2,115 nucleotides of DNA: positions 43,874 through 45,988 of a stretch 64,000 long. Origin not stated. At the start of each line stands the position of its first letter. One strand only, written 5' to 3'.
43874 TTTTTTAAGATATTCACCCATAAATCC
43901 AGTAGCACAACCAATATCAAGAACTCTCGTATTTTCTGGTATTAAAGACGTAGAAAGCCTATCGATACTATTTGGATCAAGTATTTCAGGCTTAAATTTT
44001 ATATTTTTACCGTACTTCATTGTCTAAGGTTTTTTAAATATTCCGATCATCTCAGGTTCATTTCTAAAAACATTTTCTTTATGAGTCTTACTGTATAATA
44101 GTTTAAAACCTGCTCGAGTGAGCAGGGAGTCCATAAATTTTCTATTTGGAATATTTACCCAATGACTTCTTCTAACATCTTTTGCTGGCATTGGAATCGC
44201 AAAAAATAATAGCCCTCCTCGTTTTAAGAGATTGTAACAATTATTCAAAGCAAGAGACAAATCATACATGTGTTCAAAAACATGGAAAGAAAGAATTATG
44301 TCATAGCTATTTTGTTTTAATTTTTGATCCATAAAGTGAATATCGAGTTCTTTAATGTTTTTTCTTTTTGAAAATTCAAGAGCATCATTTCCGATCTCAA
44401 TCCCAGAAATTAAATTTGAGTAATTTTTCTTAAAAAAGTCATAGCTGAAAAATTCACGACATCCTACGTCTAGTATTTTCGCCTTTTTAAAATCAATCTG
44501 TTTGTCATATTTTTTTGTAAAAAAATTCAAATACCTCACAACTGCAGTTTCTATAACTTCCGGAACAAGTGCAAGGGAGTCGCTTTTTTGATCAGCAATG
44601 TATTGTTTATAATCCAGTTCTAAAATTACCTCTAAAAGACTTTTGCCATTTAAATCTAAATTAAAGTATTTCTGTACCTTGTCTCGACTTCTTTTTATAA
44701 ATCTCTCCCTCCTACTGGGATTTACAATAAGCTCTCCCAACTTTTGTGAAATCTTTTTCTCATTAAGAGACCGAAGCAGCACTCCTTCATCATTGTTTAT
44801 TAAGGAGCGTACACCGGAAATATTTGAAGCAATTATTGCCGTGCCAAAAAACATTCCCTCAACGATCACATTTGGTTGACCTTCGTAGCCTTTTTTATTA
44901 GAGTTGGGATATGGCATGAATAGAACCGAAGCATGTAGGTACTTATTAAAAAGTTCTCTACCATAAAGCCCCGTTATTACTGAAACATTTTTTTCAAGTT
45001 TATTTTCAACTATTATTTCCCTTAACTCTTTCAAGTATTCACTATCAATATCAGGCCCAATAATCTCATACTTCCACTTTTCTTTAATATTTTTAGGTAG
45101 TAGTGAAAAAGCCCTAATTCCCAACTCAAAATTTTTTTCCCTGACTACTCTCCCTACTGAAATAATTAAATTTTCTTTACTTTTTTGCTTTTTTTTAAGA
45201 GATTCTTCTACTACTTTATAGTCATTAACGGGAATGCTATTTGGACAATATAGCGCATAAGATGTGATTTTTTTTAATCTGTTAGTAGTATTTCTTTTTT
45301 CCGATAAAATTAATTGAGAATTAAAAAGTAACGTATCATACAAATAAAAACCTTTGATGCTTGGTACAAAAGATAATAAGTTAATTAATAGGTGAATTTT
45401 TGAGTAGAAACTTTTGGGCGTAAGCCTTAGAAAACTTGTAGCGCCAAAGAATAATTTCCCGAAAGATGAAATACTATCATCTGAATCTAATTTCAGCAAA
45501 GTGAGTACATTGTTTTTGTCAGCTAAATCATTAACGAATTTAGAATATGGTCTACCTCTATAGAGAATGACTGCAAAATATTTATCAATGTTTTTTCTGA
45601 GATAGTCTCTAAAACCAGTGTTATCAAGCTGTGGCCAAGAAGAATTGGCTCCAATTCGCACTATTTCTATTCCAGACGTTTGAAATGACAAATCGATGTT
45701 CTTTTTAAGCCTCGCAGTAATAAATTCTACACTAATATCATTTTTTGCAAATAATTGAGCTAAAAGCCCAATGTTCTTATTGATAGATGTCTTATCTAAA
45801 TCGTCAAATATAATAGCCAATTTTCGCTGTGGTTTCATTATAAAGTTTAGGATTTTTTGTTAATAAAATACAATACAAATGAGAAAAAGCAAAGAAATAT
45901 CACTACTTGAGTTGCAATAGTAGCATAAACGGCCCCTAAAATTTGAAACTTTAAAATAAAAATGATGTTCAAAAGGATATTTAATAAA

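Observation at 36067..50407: ~14 kb AT-rich glycan-biosynthesis island abutting tRNA-Val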

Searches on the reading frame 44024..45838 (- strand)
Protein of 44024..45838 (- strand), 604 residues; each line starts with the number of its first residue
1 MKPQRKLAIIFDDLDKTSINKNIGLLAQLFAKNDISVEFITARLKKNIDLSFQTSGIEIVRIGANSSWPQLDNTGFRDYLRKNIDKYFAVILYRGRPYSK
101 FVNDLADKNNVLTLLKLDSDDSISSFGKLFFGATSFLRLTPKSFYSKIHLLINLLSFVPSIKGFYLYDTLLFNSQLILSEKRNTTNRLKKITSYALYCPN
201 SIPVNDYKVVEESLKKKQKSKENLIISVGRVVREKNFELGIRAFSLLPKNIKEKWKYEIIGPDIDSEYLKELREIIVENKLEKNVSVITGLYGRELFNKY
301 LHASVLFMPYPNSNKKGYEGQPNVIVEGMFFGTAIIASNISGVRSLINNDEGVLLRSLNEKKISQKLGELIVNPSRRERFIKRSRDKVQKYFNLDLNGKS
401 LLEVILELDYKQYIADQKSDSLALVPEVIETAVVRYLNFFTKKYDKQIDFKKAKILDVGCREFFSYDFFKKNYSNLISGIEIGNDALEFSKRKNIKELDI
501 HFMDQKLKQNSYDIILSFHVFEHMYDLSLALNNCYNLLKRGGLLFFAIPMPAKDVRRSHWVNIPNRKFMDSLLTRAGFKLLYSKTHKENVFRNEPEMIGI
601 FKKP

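Call 5: search_protein_families(library=pfam, proteins=[window:44024-45838:-], max_evalue=0.01)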
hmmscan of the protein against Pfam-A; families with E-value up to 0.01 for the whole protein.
window:44024-45838:- (604 aa): 8 families
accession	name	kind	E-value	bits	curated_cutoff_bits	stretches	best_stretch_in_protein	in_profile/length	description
PF00534.26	Glycos_transf_1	-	5.4e-27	94.8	26.4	1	214-386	6-171/172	Glycosyl transferases group 1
PF13692.12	Glyco_trans_1_4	-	8.2e-16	59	27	1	223-371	2-140/142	Glycosyl transferases group 1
PF08241.18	Methyltransf_11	-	9.7e-12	45.8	21.2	1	456-546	1-95/95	Methyltransferase domain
PF13489.12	Methyltransf_23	-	5e-10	39.8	27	1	449-580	20-161/164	Methyltransferase domain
PF13847.12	Methyltransf_31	-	7.4e-10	39.1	27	1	451-546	3-109/145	Methyltransferase domain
PF08242.18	Methyltransf_12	-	2.6e-08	34.9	30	1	456-544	1-98/98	Methyltransferase domain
PF13649.12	Methyltransf_25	-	1.7e-07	32.2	27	1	455-542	1-97/97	Methyltransferase domain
PF01739.24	CheR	-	0.0064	16.4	27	0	206-285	16-93/195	CheR methyltransferase, SAM binding domain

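Call 12: search_protein_families(library=ncbifam, proteins=[window:44024-45838:-], max_evalue=0.001)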
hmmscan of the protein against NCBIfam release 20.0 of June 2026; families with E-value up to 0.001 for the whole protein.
window:44024-45838:- (604 aa): 23 families
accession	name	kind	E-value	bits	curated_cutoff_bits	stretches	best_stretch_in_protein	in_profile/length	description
NF041876.1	EPS_EpsE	equivalog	1.1e-14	54.5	400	1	215-398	207-386/389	exopolysaccharide biosynthesis GT4 family glycosyltransferase EpsE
NF050056.1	ProtGlycPglH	equivalog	3.9e-14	52.5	600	1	213-408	170-353/354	GalNAc-alpha-(1->4)-GalNAc-alpha-(1->3)-diNAcBac-PP-undecaprenol alpha-1,4-N-acetyl-D-galactosaminyltransferase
NF050063.1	ProtGlycPglJ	equivalog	6.7e-13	48.6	500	1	168-394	139-353/363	N-acetylgalactosamine-N,N'-diacetylbacillosaminyl-diphospho-undecaprenol 4-alpha-N-acetylgalactosaminyltransferase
NF046085.1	XrtY_assoc_Gly1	equivalog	3.9e-11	42.4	400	1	196-394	185-370/387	XrtY-associated glycosyltransferase XYAG1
NF038229.1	Glyco4_Geo_Pelo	equivalog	4.5e-11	42.4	400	1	235-404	174-332/338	GPMC system family 4 glycosyltransferase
TIGR01983.1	UbiG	equivalog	1.4e-10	40.9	102.95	1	443-547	36-152/228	bifunctional 2-polyprenyl-6-hydroxyphenol methylase/3-demethylubiquinol 3-O-methyltransferase UbiG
NF047684.1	TeichurnBiosyTuaC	equivalog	6.1e-10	38.6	550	1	188-403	182-384/391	teichuronic acid biosynthesis protein TuaC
TIGR04005.1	wcaL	equivalog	1.7e-09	37.1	537.6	1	217-397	217-395/406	colanic acid biosynthesis glycosyltransferase WcaL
NF038295.1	EPS_HpsP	equivalog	3.3e-07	29.7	550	1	197-404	180-383/388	hormogonium polysaccharide biosynthesis glycosyltransferase HpsP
NF038255.1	exopoly_VpsD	equivalog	3.4e-07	29.4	300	1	203-305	185-285/381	VpsD family glycosyltransferase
TIGR04157.1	glyco_rSAM_CFB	subfamily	3.9e-07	29.4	400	1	214-401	217-402/406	TIGR04157 family glycosyltransferase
NF038011.1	PelF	equivalog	5.9e-07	28.9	100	1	197-349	284-424/489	GT4 family glycosyltransferase PelF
NF053787.1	GlcN_PG_synth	equivalog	7.6e-07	28.3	480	1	219-403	194-354/361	N-acetylglucosaminyl phosphatidylglycerol synthase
TIGR03088.1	stp2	hypoth_equivalog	8.4e-07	28.4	409.05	1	216-395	188-360/374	TIGR03088 family PEP-CTERM/XrtA system glycosyltransferase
NF045667.1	MTase_DVU1556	equivalog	3.1e-06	26.8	155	1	451-584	22-166/213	DVU_1556 family methyltransferase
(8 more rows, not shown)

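Call 27: find_homologous_proteins(query=window:44024-45838:-, max_evalue=1e-10)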
Query window:44024-45838:- (604 aa): 6 proteins with E <= 1e-10 among 8000 candidates.
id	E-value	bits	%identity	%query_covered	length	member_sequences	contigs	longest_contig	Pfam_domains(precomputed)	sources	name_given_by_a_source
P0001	0.0e+0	1327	100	100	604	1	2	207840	PF13847.13,PF13489.13,PF00534.27,PF13649.13,PF08241.19,PF08242.19,PF13692.13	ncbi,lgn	-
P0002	4.1e-201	688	55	100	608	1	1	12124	PF13847.13,PF13489.13,PF00534.27,PF13649.13,PF08241.19,PF08242.19,PF13692.13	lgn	-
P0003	7.3e-184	631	52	100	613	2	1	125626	PF13847.13,PF13489.13,PF00534.27,PF13649.13,PF08241.19,PF08242.19,PF13692.13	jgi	-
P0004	2.0e-161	557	46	99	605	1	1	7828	PF13847.13,PF13489.13,PF00534.27,PF13649.13,PF08241.19,PF08242.19,PF13692.13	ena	-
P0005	8.7e-82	294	42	66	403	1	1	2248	PF00534.27,PF13692.13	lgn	-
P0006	1.7e-81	293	42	67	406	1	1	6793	PF00534.27,PF13692.13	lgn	-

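Call 28: find_encoding_contigs(protein=P0001, flank=10000, max_places=4)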
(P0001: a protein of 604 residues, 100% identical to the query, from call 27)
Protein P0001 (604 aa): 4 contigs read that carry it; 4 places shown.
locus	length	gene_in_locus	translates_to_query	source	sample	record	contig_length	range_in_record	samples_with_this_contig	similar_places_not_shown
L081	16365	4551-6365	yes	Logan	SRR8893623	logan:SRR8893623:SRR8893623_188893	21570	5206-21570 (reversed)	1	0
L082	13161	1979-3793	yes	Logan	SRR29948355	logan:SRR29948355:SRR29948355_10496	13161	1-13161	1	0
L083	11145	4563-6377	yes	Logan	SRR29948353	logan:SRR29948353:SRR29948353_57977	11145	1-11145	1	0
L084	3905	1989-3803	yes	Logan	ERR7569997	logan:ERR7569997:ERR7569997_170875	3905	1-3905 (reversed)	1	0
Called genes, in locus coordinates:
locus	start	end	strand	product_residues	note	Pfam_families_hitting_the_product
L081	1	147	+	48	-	?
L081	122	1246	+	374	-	PF13439:Glyco_transf_4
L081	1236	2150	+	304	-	PF00535:Glycos_transf_2, PF13641:Glyco_tranf_2_3 (weak), PF13506:Glyco_transf_21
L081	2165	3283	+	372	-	PF01041:DegT_DnrJ_EryC1, PF00155:Aminotran_1_2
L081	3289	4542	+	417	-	PF01943:Polysacc_synt, PF13440:Polysacc_synt_3, PF01554:MatE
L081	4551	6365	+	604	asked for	PF00534:Glycos_transf_1, PF13692:Glyco_trans_1_4, PF13489:Methyltransf_23, PF13847:Methyltransf_31, PF08241:Methyltransf_11, PF08242:Methyltransf_12, PF13649:Methyltransf_25 (weak)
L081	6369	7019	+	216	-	PF13489:Methyltransf_23, PF01728:FtsJ (weak), PF02353:CMAS (weak), PF07021:MetW, PF13847:Methyltransf_31, PF08241:Methyltransf_11, PF08242:Methyltransf_12, PF13649:Methyltransf_25, +1 more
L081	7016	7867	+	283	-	PF00535:Glycos_transf_2, PF13641:Glyco_tranf_2_3, PF10111:Glyco_tranf_2_2 (weak)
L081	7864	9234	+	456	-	PF13231:PMT_2 (weak)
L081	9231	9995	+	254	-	PF00535:Glycos_transf_2, PF10111:Glyco_tranf_2_2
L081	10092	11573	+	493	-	PF13231:PMT_2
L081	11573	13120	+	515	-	PF13231:PMT_2 (weak)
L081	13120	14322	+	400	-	PF04932:Wzy_C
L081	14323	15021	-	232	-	PF12733:Cadherin-like (faint), PF09136:Glucodextran_B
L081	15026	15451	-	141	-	PF02823:ATP-synt_DE_N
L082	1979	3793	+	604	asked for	PF00534:Glycos_transf_1, PF13692:Glyco_trans_1_4, PF13489:Methyltransf_23, PF13847:Methyltransf_31, PF08241:Methyltransf_11, PF08242:Methyltransf_12, PF13649:Methyltransf_25 (weak)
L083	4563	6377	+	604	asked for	PF00534:Glycos_transf_1, PF13692:Glyco_trans_1_4, PF13489:Methyltransf_23, PF13847:Methyltransf_31, PF08241:Methyltransf_11, PF08242:Methyltransf_12, PF13649:Methyltransf_25 (weak)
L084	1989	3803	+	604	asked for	PF00534:Glycos_transf_1, PF13692:Glyco_trans_1_4, PF13489:Methyltransf_23, PF13847:Methyltransf_31, PF08241:Methyltransf_11, PF08242:Methyltransf_12, PF13649:Methyltransf_25 (weak)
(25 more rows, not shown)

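Call 29: find_encoding_contigs(protein=P0003, flank=10000, max_places=4)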
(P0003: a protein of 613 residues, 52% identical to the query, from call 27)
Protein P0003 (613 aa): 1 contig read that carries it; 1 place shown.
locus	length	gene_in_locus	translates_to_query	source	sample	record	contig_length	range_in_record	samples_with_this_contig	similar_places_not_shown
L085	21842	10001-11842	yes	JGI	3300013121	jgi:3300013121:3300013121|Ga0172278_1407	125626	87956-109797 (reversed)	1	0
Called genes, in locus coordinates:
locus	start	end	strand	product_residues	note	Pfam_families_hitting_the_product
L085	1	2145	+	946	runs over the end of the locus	PF00133:tRNA-synt_1, PF09334:tRNA-synt_1g, PF08264:Anticodon_1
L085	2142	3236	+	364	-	PF01098:FTSW_RODA_SPOVE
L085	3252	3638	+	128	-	PF00829:Ribosomal_L21p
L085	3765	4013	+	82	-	PF01016:Ribosomal_L27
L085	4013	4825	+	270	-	PF02195:ParB_N, PF17762:HTH_ParB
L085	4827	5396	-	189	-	PF10502:Peptidase_S26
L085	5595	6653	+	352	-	PF08323:Glyco_transf_5, PF13439:Glyco_transf_4, PF13692:Glyco_trans_1_4 (weak)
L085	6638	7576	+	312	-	PF00535:Glycos_transf_2, PF10111:Glyco_tranf_2_2 (faint)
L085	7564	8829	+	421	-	PF01943:Polysacc_synt, PF13440:Polysacc_synt_3, PF01554:MatE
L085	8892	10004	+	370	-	PF00155:Aminotran_1_2, PF01041:DegT_DnrJ_EryC1, PF00266:Aminotran_5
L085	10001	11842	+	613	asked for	PF00534:Glycos_transf_1, PF13692:Glyco_trans_1_4, PF13489:Methyltransf_23, PF13847:Methyltransf_31, PF08241:Methyltransf_11, PF08242:Methyltransf_12, PF13649:Methyltransf_25 (weak)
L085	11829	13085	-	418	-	PF01210:NAD_Gly3P_dh_N (faint), PF03446:NAD_binding_2 (weak), PF03721:UDPG_MGDP_dh_N, PF00984:UDPG_MGDP_dh, PF03720:UDPG_MGDP_dh_C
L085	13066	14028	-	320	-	PF01370:Epimerase, PF02719:Polysacc_synt_2, PF04321:RmlD_sub_bind, PF05368:NmrA, PF01073:3Beta_HSD, PF13460:NAD_binding_10, PF16363:GDP_Man_Dehyd, PF07993:NAD_binding_4 (weak)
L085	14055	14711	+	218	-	PF08003:Methyltransf_9 (weak), PF01728:FtsJ (weak), PF13489:Methyltransf_23, PF07021:MetW, PF13847:Methyltransf_31, PF08241:Methyltransf_11, PF08242:Methyltransf_12, PF13649:Methyltransf_25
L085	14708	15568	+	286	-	PF00535:Glycos_transf_2, PF13641:Glyco_tranf_2_3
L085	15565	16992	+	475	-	PF13231:PMT_2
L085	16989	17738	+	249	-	PF00535:Glycos_transf_2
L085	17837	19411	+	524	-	-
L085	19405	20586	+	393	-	PF04932:Wzy_C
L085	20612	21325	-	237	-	PF12733:Cadherin-like (faint), PF09136:Glucodextran_B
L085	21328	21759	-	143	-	PF02823:ATP-synt_DE_N, PF00401:ATP-synt_DE (weak)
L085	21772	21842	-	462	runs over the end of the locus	PF02874:ATP-synt_ab_N, PF00006:ATP-synt_ab, PF22919:ATP-synt_VA_C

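Call 30: find_encoding_contigs(protein=P0002, flank=10000, max_places=4)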
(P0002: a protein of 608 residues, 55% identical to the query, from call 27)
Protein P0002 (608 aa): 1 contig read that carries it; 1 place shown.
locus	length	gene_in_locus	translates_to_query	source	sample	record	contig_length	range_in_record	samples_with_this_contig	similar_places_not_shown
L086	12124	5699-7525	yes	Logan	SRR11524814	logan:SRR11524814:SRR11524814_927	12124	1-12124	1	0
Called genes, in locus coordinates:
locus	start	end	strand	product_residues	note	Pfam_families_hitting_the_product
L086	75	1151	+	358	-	PF08323:Glyco_transf_5 (weak), PF13692:Glyco_trans_1_4 (faint), PF13439:Glyco_transf_4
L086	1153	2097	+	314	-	PF00535:Glycos_transf_2, PF10111:Glyco_tranf_2_2 (weak), PF13641:Glyco_tranf_2_3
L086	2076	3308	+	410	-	PF01943:Polysacc_synt, PF13440:Polysacc_synt_3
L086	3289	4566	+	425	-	PF01943:Polysacc_synt, PF13440:Polysacc_synt_3, PF01554:MatE (weak)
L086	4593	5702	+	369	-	PF01041:DegT_DnrJ_EryC1, PF00266:Aminotran_5 (weak)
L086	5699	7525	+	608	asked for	PF00534:Glycos_transf_1, PF13692:Glyco_trans_1_4, PF13489:Methyltransf_23, PF13847:Methyltransf_31, PF08241:Methyltransf_11, PF08242:Methyltransf_12 (weak), PF13649:Methyltransf_25 (weak)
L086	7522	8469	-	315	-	PF01073:3Beta_HSD, PF01370:Epimerase, PF02719:Polysacc_synt_2, PF04321:RmlD_sub_bind, PF16363:GDP_Man_Dehyd, PF07993:NAD_binding_4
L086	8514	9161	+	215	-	PF01728:FtsJ (weak), PF02353:CMAS (weak), PF07021:MetW, PF13489:Methyltransf_23, PF13847:Methyltransf_31, PF08241:Methyltransf_11, PF08242:Methyltransf_12, PF13649:Methyltransf_25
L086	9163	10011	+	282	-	PF00535:Glycos_transf_2, PF13641:Glyco_tranf_2_3, PF13712:Glyco_tranf_2_5 (faint), PF13632:Glyco_trans_2_3 (faint)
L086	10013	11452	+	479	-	PF13231:PMT_2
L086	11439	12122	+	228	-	?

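Call 41: search_protein_families(library=ncbifam, proteins=[L085:11829-13085:-, L085:13066-14028:-, L086:7522-8469:-], max_evalue=0.00001)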
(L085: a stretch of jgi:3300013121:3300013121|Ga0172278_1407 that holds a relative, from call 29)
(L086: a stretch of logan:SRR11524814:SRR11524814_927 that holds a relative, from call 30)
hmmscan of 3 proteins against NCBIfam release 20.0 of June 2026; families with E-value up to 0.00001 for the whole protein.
L085:11829-13085:- (418 aa): 6 families
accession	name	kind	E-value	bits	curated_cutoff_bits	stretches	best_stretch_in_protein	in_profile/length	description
NF011729.0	PRK15182.1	equivalog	4.2e-123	411.3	592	1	7-399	6-398/425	Vi polysaccharide biosynthesis UDP-N-acetylglucosamine C-6 dehydrogenase TviB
TIGR03026.1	NDP-sugDHase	subfamily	4.5e-114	381.4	189.8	1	9-412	2-411/413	nucleotide sugar dehydrogenase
NF040825.1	UDPMaNacDH_Arch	equivalog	5.2e-65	219.9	750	1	9-414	2-405/418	UDP-N-acetyl-D-mannosamine dehydrogenase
NF008286.0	PRK11064.1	equivalog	2.9e-60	204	459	1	9-410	5-419/420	UDP-N-acetyl-D-mannosamine dehydrogenase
NF041297.1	UDPGDh_AglM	equivalog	4.7e-43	147.7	670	1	9-413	2-420/429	UDP-glucose 6-dehydrogenase AglM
NF047673.2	TeichurnBiosyTuaD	equivalog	2.6e-35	122.4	700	1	10-412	4-416/439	UDP-glucose 6-dehydrogenase TuaD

L085:13066-14028:- (320 aa): 29 families (the best 25 are shown)
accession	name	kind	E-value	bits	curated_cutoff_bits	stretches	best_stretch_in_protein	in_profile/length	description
TIGR01181.1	dTDP_gluc_dehyt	equivalog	1.9e-48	165.2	365.1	1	9-316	1-316/321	dTDP-glucose 4,6-dehydratase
TIGR01179.1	galE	equivalog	7.6e-47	159.7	262.3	1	9-316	1-330/332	UDP-glucose 4-epimerase GalE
NF011728.1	PRK15181.1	equivalog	2.2e-41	142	760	1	8-312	16-338/348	Vi polysaccharide biosynthesis UDP-N-acetylglucosaminuronic acid C-4 epimerase TviC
TIGR04180.1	EDH_00030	hypoth_equivalog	2.6e-41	141.6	475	1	10-263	1-257/297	NAD-dependent 4,6-dehydratase LegB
NF007490.0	PRK10084.1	subfamily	1.7e-29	103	649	1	9-314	2-337/361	dTDP-glucose 4,6-dehydratase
TIGR02197.1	heptose_epim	equivalog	3.2e-29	102.1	274.6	1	10-311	1-313/316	ADP-glyceromanno-heptose 6-epimerase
NF007582.0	PRK10217.1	equivalog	1.9e-28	99.6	698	1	7-311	1-331/355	dTDP-glucose 4,6-dehydratase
NF007956.0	PRK10675.1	subfamily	7.9e-25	87.7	394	1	9-286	2-304/338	UDP-glucose 4-epimerase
NF047922.1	GDPFucSynFcl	equivalog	6.2e-22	78.4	500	1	8-314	3-304/308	GDP-L-fucose synthase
TIGR02622.1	CDP_4_6_dhtase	equivalog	6.7e-21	74.8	278.45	1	8-318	5-337/352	CDP-glucose 4,6-dehydratase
NF042422.1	oxyalk_red_OleD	equivalog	3e-20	72.8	580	1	9-252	2-240/329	2-alkyl-3-oxoalkanoate reductase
NF005998.1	PRK08125.1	equivalog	4.1e-19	68.4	777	1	8-268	316-592/649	bifunctional UDP-4-amino-4-deoxy-L-arabinose formyltransferase/UDP-glucuronic acid oxidase ArnA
NF043036.1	ErythonDh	equivalog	5.3e-18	65.3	325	1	9-158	2-160/321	D-erythronate dehydrogenase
TIGR03466.1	HpnA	hypoth_equivalog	9.9e-18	64.1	367.65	1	9-139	2-130/327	hopanoid-associated sugar epimerase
NF008360.0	PRK11150.1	equivalog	3.3e-16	59.4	452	1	10-265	2-259/310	ADP-glyceromanno-heptose 6-epimerase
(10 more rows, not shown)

L086:7522-8469:- (315 aa): 26 families (the best 25 are shown)
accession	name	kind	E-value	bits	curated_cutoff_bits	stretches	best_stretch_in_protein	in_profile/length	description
TIGR01179.1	galE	equivalog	1.4e-46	158.8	262.3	1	3-314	1-328/332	UDP-glucose 4-epimerase GalE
TIGR01181.1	dTDP_gluc_dehyt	equivalog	2.6e-44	151.6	365.1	1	4-313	2-313/321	dTDP-glucose 4,6-dehydratase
TIGR04180.1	EDH_00030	hypoth_equivalog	4.2e-41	141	475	1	4-296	1-294/297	NAD-dependent 4,6-dehydratase LegB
TIGR02197.1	heptose_epim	equivalog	1.1e-35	123.4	274.6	1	4-313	1-315/316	ADP-glyceromanno-heptose 6-epimerase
NF007956.0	PRK10675.1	subfamily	6.2e-33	114.3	394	1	2-312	1-330/338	UDP-glucose 4-epimerase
NF011728.1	PRK15181.1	equivalog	4.9e-30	104.7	760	1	3-228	17-245/348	Vi polysaccharide biosynthesis UDP-N-acetylglucosaminuronic acid C-4 epimerase TviC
NF007582.0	PRK10217.1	equivalog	8e-25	87.7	698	1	1-311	1-331/355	dTDP-glucose 4,6-dehydratase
NF007490.0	PRK10084.1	subfamily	8.3e-25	87.5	649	1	3-311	2-334/361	dTDP-glucose 4,6-dehydratase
NF043036.1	ErythonDh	equivalog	8.1e-23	81.1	325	1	3-274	2-278/321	D-erythronate dehydrogenase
TIGR02622.1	CDP_4_6_dhtase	equivalog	3.9e-22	78.9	278.45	1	3-170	6-172/352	CDP-glucose 4,6-dehydratase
TIGR01472.1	gmd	equivalog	2.4e-18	66.4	415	1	5-308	4-335/342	GDP-mannose 4,6-dehydratase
TIGR03466.1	HpnA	hypoth_equivalog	2.5e-17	62.7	367.65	1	3-266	2-250/327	hopanoid-associated sugar epimerase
NF047922.1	GDPFucSynFcl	equivalog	3.5e-15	56.2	500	1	59-311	36-301/308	GDP-L-fucose synthase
NF008872.0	PRK11908.1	equivalog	4.5e-15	55.5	294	1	1-260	1-266/349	bifunctional UDP-4-keto-pentose/UDP-xylose synthase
NF008360.0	PRK11150.1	equivalog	1.6e-14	53.8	452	1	4-311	2-306/310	ADP-glyceromanno-heptose 6-epimerase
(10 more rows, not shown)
